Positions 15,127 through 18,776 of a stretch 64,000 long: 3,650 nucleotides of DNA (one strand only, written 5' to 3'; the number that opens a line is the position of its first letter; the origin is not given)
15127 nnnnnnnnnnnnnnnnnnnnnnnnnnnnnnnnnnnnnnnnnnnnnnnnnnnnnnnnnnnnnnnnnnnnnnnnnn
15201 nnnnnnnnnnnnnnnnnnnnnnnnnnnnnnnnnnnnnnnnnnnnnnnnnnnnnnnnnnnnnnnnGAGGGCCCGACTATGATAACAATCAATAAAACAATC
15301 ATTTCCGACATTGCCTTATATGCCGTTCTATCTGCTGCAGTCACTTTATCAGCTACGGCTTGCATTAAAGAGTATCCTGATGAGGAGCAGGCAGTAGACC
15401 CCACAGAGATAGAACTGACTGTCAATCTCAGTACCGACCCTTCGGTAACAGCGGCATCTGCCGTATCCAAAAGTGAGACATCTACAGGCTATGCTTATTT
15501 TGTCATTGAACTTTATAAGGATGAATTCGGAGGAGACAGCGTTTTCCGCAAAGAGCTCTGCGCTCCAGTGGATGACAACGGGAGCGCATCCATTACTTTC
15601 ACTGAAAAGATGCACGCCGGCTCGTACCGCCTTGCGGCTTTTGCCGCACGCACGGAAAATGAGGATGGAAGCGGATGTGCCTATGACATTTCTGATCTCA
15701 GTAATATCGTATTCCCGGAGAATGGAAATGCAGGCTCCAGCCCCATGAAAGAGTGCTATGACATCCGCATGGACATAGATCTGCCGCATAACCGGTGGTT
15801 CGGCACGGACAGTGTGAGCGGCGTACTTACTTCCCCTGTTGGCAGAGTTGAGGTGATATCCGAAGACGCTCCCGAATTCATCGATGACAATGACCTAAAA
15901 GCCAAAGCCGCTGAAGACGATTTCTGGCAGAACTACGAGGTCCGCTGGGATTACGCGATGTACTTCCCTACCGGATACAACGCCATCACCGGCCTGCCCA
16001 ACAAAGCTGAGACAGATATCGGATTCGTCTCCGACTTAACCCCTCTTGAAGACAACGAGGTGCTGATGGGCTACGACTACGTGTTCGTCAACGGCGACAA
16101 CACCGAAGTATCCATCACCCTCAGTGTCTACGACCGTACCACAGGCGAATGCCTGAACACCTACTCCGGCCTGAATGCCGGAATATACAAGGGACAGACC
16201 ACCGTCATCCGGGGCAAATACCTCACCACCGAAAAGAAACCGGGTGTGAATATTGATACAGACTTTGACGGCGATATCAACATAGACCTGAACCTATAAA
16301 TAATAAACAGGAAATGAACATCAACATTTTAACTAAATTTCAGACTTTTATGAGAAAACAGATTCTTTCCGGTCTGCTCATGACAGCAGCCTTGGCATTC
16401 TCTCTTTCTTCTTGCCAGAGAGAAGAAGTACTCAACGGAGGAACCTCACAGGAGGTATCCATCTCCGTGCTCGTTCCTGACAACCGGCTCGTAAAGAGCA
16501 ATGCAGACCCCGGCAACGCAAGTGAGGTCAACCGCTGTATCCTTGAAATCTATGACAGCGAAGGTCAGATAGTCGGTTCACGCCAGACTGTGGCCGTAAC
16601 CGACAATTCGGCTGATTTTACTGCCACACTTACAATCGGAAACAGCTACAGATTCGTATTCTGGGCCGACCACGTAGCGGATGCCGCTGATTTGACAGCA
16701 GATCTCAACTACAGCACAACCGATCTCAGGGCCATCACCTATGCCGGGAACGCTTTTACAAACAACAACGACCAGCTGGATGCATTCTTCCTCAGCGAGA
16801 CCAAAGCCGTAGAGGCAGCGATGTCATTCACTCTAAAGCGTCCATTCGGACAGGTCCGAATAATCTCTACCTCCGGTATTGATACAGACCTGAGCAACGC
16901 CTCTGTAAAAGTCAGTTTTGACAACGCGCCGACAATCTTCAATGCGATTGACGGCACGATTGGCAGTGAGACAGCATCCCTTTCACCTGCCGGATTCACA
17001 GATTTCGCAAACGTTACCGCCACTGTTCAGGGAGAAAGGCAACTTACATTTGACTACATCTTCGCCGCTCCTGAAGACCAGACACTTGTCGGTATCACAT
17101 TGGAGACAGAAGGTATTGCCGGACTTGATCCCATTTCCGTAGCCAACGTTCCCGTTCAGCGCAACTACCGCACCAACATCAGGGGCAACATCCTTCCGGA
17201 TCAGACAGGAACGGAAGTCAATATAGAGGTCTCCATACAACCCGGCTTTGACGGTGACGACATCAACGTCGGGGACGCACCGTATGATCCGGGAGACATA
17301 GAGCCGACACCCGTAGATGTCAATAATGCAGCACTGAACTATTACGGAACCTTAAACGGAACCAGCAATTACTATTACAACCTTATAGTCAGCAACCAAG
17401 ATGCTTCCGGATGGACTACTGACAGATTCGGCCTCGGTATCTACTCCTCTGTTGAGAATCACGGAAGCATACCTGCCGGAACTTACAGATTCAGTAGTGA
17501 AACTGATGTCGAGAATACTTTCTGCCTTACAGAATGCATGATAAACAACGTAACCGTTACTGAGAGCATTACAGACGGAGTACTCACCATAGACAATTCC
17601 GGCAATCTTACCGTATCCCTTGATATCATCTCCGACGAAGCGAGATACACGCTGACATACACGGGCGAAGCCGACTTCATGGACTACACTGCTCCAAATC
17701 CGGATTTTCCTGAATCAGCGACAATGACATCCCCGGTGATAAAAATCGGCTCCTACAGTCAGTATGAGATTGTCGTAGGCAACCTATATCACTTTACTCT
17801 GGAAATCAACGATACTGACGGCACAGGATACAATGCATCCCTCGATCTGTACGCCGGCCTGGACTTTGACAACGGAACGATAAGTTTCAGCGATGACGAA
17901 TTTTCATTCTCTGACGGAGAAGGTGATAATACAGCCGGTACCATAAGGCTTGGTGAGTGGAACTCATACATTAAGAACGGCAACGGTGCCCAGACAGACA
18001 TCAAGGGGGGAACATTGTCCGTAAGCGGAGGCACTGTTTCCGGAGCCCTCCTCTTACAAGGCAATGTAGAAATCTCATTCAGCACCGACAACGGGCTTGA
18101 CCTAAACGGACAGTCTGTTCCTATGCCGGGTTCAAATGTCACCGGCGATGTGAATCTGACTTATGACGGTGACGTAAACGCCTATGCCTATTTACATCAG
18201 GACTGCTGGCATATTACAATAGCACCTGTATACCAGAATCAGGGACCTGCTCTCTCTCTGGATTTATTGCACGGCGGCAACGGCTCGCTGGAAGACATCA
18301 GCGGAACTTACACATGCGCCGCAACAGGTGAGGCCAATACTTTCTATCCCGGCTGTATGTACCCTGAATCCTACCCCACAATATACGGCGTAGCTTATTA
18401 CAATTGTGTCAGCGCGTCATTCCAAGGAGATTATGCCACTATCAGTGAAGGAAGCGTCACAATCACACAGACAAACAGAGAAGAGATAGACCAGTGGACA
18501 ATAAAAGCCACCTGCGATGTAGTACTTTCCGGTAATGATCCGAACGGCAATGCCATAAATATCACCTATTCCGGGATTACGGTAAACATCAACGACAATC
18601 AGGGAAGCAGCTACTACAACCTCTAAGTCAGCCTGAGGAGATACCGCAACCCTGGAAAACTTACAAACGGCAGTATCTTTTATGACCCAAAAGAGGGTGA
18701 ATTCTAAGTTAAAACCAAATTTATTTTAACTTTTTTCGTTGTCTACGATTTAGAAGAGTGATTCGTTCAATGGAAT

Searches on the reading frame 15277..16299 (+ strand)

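Call 32: search_protein_families(library=pfam, proteins=[window:15277-16299:+], max_evalue=0.00001)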
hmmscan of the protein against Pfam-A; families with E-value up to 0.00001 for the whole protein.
window:15277-16299:+ (340 aa): 1 family
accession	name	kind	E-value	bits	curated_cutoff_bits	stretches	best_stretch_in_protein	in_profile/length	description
PF20200.4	DUF6562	-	4.2e-66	223.9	25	1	42-338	1-303/304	Family of unknown function (DUF6562)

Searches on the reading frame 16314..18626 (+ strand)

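Call 33: search_protein_families(library=pfam, proteins=[window:16314-18626:+], max_evalue=0.00001)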
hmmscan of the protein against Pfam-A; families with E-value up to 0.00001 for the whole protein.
window:16314-18626:+ (770 aa): 1 family
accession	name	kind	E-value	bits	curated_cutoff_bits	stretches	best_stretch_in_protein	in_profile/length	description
PF20200.4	DUF6562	-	6.3e-23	82.1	25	1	72-315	35-298/304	Family of unknown function (DUF6562)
